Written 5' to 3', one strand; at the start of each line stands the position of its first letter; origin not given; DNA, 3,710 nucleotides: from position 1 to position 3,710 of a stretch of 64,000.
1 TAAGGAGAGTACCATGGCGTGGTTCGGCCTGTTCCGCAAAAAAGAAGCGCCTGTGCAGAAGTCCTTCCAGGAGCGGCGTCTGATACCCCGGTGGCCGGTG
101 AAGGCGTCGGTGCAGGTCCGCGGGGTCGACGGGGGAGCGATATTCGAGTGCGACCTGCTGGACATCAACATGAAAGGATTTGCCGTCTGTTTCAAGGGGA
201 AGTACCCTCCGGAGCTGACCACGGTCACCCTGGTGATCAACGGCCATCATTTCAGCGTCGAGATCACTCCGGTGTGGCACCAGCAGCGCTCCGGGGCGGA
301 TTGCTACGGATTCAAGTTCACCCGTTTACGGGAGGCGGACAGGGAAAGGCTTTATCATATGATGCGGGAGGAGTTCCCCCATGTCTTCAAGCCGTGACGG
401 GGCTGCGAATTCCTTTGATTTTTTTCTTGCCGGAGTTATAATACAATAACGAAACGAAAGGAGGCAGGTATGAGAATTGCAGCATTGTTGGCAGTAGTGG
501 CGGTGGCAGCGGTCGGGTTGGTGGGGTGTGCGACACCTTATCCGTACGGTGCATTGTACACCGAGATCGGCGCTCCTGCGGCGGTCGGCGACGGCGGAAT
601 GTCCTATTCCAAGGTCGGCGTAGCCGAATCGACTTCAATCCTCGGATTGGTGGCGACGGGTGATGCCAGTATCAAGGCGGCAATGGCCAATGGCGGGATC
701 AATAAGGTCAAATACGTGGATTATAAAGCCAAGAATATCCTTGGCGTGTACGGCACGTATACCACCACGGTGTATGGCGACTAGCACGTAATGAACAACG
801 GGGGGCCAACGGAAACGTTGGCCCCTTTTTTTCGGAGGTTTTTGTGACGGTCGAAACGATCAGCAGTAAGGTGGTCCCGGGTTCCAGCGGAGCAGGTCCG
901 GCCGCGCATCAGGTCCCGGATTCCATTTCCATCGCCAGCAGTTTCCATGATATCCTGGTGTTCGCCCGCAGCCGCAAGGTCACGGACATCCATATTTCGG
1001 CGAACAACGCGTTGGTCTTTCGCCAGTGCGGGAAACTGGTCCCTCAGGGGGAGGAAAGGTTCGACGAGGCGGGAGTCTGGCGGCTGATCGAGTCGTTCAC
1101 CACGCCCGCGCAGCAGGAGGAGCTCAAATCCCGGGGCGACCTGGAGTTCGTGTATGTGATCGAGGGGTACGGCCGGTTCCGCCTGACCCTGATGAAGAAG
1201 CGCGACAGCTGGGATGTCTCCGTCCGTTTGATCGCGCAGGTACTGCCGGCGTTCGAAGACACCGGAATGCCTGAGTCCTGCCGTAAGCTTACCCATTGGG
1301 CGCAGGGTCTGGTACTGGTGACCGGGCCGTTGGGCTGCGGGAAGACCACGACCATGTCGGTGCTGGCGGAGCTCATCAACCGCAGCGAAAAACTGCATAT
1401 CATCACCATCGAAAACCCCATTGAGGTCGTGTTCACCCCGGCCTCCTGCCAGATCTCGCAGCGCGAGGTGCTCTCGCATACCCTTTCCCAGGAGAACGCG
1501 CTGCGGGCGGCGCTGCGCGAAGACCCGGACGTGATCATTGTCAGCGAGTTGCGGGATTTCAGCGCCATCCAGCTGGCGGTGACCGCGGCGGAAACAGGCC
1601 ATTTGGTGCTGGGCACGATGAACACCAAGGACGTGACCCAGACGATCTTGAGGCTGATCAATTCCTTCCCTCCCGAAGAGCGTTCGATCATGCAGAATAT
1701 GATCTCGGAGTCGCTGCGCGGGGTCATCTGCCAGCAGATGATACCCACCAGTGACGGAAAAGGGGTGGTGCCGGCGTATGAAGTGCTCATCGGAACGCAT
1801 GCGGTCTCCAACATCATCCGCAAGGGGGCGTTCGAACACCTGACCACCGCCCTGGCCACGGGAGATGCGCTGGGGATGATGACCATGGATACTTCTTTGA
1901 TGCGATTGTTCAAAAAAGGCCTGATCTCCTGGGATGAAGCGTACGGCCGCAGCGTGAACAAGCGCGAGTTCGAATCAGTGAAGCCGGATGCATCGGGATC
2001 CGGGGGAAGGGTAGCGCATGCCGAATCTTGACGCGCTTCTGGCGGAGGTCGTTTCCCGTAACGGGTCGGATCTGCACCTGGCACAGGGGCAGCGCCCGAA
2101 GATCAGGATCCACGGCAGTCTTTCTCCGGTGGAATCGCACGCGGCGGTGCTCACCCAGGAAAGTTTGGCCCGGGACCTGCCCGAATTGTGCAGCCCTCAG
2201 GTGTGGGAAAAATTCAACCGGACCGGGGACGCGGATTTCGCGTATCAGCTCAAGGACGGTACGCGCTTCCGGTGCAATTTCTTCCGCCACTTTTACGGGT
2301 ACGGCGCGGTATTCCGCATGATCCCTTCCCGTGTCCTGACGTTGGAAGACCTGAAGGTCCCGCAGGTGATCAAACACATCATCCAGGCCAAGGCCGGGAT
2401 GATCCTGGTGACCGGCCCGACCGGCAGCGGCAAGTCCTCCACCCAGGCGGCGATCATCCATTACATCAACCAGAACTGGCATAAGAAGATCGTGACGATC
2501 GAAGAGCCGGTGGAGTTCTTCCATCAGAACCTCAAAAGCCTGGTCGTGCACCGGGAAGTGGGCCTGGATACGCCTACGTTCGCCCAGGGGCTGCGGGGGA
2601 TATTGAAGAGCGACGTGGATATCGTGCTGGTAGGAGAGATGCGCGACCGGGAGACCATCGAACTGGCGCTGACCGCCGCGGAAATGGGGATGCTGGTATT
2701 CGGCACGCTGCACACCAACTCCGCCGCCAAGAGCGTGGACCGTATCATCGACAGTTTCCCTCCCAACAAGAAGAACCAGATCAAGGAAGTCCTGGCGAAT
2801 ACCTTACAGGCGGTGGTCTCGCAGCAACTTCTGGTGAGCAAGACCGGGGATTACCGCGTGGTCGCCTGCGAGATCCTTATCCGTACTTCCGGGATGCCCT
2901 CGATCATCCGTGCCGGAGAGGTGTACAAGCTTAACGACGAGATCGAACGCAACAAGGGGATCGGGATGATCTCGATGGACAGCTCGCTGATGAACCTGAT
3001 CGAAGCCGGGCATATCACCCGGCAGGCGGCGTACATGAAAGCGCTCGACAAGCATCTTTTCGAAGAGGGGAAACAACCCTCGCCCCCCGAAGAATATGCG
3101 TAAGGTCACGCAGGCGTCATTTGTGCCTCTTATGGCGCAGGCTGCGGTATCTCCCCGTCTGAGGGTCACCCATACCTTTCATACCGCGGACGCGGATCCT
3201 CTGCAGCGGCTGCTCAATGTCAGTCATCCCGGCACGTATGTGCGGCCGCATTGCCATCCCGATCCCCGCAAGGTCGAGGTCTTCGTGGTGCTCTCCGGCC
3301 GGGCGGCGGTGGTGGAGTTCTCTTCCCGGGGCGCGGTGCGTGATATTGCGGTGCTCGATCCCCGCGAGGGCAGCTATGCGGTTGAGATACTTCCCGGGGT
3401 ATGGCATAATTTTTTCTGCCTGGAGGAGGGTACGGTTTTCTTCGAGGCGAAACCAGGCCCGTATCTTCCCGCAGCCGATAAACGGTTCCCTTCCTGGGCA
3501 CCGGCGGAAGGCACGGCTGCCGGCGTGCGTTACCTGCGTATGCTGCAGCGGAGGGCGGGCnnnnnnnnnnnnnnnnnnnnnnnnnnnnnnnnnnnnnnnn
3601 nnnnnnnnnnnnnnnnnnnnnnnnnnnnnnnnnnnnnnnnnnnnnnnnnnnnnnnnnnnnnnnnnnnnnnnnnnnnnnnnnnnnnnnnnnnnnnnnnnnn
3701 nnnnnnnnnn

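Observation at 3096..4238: Cupin::YjeF_N (NAD(P)HX epimerase) gene fusion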

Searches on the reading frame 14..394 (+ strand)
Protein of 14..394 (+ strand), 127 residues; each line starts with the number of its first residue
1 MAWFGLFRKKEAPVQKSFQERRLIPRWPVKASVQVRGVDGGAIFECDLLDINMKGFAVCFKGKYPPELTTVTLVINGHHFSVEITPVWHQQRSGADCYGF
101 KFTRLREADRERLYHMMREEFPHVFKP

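Call 42: search_protein_families(library=pfam, proteins=[window:14-394:+], max_evalue=0.001)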
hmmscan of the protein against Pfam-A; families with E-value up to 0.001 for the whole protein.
window:14-394:+ (127 aa): 1 family
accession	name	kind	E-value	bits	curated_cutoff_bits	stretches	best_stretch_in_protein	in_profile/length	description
PF07238.19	PilZ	-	4.7e-10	40.1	22.5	1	20-116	1-99/102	PilZ domain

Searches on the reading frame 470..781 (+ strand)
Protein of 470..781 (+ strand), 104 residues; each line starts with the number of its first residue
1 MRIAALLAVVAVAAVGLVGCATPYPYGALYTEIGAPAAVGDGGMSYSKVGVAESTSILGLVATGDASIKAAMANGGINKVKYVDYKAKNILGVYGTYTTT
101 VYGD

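Call 42: search_protein_families(library=pfam, proteins=[window:470-781:+], max_evalue=0.001)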
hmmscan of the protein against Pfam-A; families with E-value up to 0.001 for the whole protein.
window:470-781:+ (104 aa): 1 family
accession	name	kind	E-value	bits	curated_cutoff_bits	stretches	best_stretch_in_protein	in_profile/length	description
PF13146.11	TRL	-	9.7e-25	87.1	25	1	27-104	1-77/77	TRL-like protein family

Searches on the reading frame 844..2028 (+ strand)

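Call 42: search_protein_families(library=pfam, proteins=[window:844-2028:+], max_evalue=0.001)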
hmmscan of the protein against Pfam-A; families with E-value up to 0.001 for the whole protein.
window:844-2028:+ (395 aa): 4 families
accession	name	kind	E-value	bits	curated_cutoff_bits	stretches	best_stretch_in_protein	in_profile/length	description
PF00437.27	T2SSE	-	2.2e-36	125.8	24.9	1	137-302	121-280/370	Type II/IV secretion system protein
PF13191.12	AAA_16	-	9.3e-05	23.4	32.6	1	155-230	25-89/167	AAA ATPase domain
PF13604.12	AAA_30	-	0.00049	20.3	27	0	146-182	10-46/191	AAA domain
PF03215.21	Rad17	-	0.00052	20.4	23.8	1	153-179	44-70/186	Rad17 P-loop domain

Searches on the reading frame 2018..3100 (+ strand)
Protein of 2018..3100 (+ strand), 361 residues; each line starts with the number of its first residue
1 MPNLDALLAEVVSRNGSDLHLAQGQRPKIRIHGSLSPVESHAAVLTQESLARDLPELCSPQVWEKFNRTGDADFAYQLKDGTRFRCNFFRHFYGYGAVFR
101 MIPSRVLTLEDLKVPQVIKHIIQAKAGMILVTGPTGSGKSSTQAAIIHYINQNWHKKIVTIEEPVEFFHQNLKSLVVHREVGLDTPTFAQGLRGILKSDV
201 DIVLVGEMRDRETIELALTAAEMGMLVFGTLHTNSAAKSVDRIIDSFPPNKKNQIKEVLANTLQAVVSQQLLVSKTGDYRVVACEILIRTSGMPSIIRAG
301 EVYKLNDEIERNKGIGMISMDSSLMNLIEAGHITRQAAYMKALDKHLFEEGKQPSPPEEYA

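Call 42: search_protein_families(library=pfam, proteins=[window:2018-3100:+], max_evalue=0.001)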
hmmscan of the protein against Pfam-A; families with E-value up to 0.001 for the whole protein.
window:2018-3100:+ (361 aa): 2 families
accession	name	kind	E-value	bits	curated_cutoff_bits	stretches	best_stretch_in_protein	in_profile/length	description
PF00437.27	T2SSE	-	9e-42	143.5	24.9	1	4-273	12-279/370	Type II/IV secretion system protein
PF04851.21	ResIII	-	0.00065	20.1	22.5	0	123-249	20-152/164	Type III restriction enzyme, res subunit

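Call 46: find_homologous_proteins(query=window:2018-3100:+, max_evalue=1e-40)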
Query window:2018-3100:+ (361 aa): 7999 proteins with E <= 1e-40 among 8000 candidates; the best 120 are listed.
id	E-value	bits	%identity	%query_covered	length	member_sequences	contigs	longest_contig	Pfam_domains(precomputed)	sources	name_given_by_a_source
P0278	9.4e-237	802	100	100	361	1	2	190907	PF00437.27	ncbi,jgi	jgi:twitching motility protein PilT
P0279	1.3e-135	470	62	98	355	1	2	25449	PF00437.27,PF13476.13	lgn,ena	-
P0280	1.0e-134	467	59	98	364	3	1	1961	PF00437.27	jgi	jgi:twitching motility protein PilT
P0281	6.2e-134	464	61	97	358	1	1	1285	PF00437.27,PF04851.22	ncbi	-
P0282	6.7e-134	464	59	96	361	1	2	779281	PF00437.27,PF04851.22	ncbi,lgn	-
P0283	2.8e-133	462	59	97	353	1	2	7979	PF00437.27,PF04851.22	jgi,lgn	-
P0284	3.2e-133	462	61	97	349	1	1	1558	PF00437.27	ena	-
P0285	3.7e-133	462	61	97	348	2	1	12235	PF00437.27,PF13401.13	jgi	jgi:twitching motility protein PilT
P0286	4.2e-133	462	58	99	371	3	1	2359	PF00437.27,PF04851.22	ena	-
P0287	7.0e-133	461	60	96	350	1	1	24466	PF00437.27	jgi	jgi:twitching motility protein PilT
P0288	1.8e-132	460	60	96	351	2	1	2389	PF00437.27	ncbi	-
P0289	4.9e-132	458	60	97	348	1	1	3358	PF00437.27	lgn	-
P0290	6.7e-131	454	60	97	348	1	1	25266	PF00437.27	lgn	-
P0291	7.4e-131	454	59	97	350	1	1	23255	PF00437.27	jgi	jgi:twitching motility protein PilT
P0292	7.8e-131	454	59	96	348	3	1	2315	PF00437.27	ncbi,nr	ncbi:MAG: PilT/PilU family type 4a pilus ATPase [Candidatus Omnitrophica bacterium]|nr:PilT/PilU fam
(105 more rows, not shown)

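Call 49: find_encoding_contigs(protein=P0278, flank=4000, max_places=4)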
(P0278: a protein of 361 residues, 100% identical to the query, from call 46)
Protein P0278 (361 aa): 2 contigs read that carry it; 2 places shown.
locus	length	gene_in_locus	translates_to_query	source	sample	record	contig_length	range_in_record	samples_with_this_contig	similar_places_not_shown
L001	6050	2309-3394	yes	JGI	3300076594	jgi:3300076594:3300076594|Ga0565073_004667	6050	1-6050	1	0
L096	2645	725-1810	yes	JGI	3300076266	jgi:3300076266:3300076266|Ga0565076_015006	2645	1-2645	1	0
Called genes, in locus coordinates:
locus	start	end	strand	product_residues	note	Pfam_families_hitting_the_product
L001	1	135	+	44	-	?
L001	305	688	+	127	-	PF07238:PilZ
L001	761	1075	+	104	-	PF13146:TRL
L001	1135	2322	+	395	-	PF00437:T2SSE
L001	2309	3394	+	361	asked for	PF00437:T2SSE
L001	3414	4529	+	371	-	PF19480:DUF6016, PF03853:YjeF_N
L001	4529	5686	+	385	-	PF04357:TamB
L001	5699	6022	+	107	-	-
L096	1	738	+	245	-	?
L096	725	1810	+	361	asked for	PF00437:T2SSE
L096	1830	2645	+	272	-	?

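Call 57: find_encoding_contigs(protein=P0279, flank=7000, max_places=3)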
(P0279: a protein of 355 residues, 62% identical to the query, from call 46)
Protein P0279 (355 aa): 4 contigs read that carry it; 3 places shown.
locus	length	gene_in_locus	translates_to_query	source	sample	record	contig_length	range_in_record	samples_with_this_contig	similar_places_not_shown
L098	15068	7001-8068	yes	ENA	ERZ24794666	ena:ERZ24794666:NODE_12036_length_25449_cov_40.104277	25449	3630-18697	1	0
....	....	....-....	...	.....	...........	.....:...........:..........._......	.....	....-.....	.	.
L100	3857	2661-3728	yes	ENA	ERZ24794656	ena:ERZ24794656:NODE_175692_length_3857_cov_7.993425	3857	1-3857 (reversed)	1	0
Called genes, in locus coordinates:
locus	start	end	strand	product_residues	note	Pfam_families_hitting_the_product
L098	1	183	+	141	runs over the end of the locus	PF00156:Pribosyltran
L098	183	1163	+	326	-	PF04015:DUF362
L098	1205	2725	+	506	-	PF12801:Fer4_5, PF12838:Fer4_7 (faint), PF13187:Fer4_9 (faint), PF00037:Fer4 (faint), PF13237:Fer4_10 (faint), PF13484:Fer4_16 (faint), PF14697:Fer4_21 (faint), PF12837:Fer4_6 (faint)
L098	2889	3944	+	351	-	PF04055:Radical_SAM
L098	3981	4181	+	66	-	-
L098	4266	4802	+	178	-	PF09918:DUF2148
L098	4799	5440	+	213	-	PF00011:HSP20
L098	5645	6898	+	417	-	PF00437:T2SSE, PF13401:AAA_22 (weak)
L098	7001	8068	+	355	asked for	PF00437:T2SSE, PF13476:AAA_23 (weak)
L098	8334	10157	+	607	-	PF02543:Carbam_trans_N, PF16861:Carbam_trans_C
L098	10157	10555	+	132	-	-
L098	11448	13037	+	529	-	PF13372:Alginate_exp (weak)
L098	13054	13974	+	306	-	PF21033:RMD1-3 (faint), PF25062:ARM_TT21_N (faint), PF07719:TPR_2 (faint), PF13174:TPR_6 (faint), PF14559:TPR_19 (weak), PF13432:TPR_16, PF00515:TPR_1 (weak), PF13432:TPR_16, +11 more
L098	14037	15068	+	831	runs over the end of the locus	PF13424:TPR_12 (weak), PF07719:TPR_2 (weak), PF00515:TPR_1 (weak), PF13432:TPR_16 (weak), PF00515:TPR_1 (weak), PF07719:TPR_2, PF13414:TPR_11 (weak), PF25062:ARM_TT21_N (weak), +20 more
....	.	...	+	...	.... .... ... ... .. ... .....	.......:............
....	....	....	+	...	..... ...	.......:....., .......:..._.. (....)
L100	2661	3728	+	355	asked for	PF00437:T2SSE, PF13476:AAA_23 (weak)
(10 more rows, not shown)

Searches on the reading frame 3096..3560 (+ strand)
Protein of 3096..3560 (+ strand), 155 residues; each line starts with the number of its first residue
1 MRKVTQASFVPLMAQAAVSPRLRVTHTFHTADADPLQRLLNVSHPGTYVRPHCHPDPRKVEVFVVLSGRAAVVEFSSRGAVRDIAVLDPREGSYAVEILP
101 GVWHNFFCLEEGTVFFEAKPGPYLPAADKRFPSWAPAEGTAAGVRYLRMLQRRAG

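Call 47: predict_structure(alignment_id=A2)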
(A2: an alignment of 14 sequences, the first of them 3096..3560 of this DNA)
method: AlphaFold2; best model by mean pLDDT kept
length: 155 residues; sequences in the alignment: 14
mean_pLDDT: 95.0   pTM: 0.88
mean pLDDT of the five models: 95.0, 94.6, 94.6, 93.7, 92.5
residues with pLDDT >= 90: 140; 70-90: 15; 50-70: 0; < 50: 0
segments of 3 or more residues with pLDDT < 50: none
pLDDT, mean of each block of 10 residues (from residue 1): 92 96 94 93 97 91 97 98 98 97 97 96 86 96 97 93
secondary structure, 60 per line:
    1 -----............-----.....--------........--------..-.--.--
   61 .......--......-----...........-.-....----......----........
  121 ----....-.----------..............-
elements in order: H6-17 E23-27 E36-43 E61-67 E70-75 E81-88 E95-98 E103-108 E113-120 H125-128 H141-154

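Call 54: fold_search(model_id=the predicted structure, library=pdb)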
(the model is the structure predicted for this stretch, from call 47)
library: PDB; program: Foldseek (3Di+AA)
matches with E <= 10: 1791; with E <= 0.001: 560
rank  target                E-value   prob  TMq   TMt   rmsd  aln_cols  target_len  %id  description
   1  5flh_A                1.9e-06  1.00  0.52  0.43   3.4       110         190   13  Free state of Ni-quercetinase (released 2016-06-01)
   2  3loi                  1.9e-06  1.00  0.58  0.56   3.8       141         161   16  Crystal structures of Cupin superfamily BbDUF985 from Branchiostoma belcheri tsingtauense in the apo and GDP-bound forms (released 2010-06-02)
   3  4lul_A                2.3e-06  1.00  0.57  0.48   9.0       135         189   16  The crystal structure of the P132A, Y133D mutant of Pyrococcus furiosus phosphoglucose isomerase in complex with manga (released 2014-07-30)
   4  5flh_B                2.5e-06  1.00  0.52  0.44   2.9       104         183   13  Free state of Ni-quercetinase (released 2016-06-01)
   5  2et7                  2.5e-06  1.00  0.52  0.42   8.1       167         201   16  Structural and spectroscopic insights into the mechanism of oxalate oxidase (released 2005-11-22)
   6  4luk                  2.9e-06  1.00  0.56  0.47   9.0       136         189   16  The crystal structure of the P132A, Y133G mutant of Pyrococcus furiosus phosphoglucose isomerase in complex with mangane (released 2014-07-30)
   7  1qxj_A                3.3e-06  1.00  0.56  0.48   9.0       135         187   16  Crystal structure of native phosphoglucose isomerase from Pyrococcus furiosus (released 2003-12-09)
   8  2gc0_A                3.3e-06  1.00  0.57  0.48   9.1       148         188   17  The crystal structure of phosphoglucose isomerase from Pyrococcus furiosus in complex with 5-phospho-D-arabinonohydrox (released 2006-04-11)
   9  1j3p_A                3.4e-06  1.00  0.56  0.47   9.0       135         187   15  Crystal structure of Thermococcus litoralis phosphoglucose isomerase (released 2004-02-24)
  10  1x7n                  3.6e-06  1.00  0.55  0.46   2.9       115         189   16  The crystal structure of Pyrococcus furiosus phosphoglucose isomerase with bound 5-phospho-D-arabinonate and Manganese (released 2004-10-12)
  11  5flj_A                3.6e-06  1.00  0.52  0.45   6.2       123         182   15  enzyme-substrate-dioxygen complex of Ni-quercetinase (released 2016-06-01)
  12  2ete_A                3.6e-06  1.00  0.53  0.42   3.0       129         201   16  Recombinant oxalate oxidase in complex with glycolate (released 2005-11-22)
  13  1x82                  3.6e-06  1.00  0.56  0.47   9.0       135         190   16  CRYSTAL STRUCTURE OF PHOSPHOGLUCOSE ISOMERASE FROM PYROCOCCUS FURIOSUS WITH BOUND 5-phospho-D-arabinonate (released 2004-10-12)
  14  3ibm_A                3.8e-06  1.00  0.52  0.55   5.2       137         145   19  CRYSTAL STRUCTURE OF cupin 2 domain-containing protein Hhal_0468 FROM Halorhodospira halophila (released 2009-07-28)
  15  7zvm                  4.1e-06  1.00  0.54  0.77   3.1       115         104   13  Thermococcus barophilus phosphomannose isomerase protein structure at 1.6 A (released 2022-08-24)
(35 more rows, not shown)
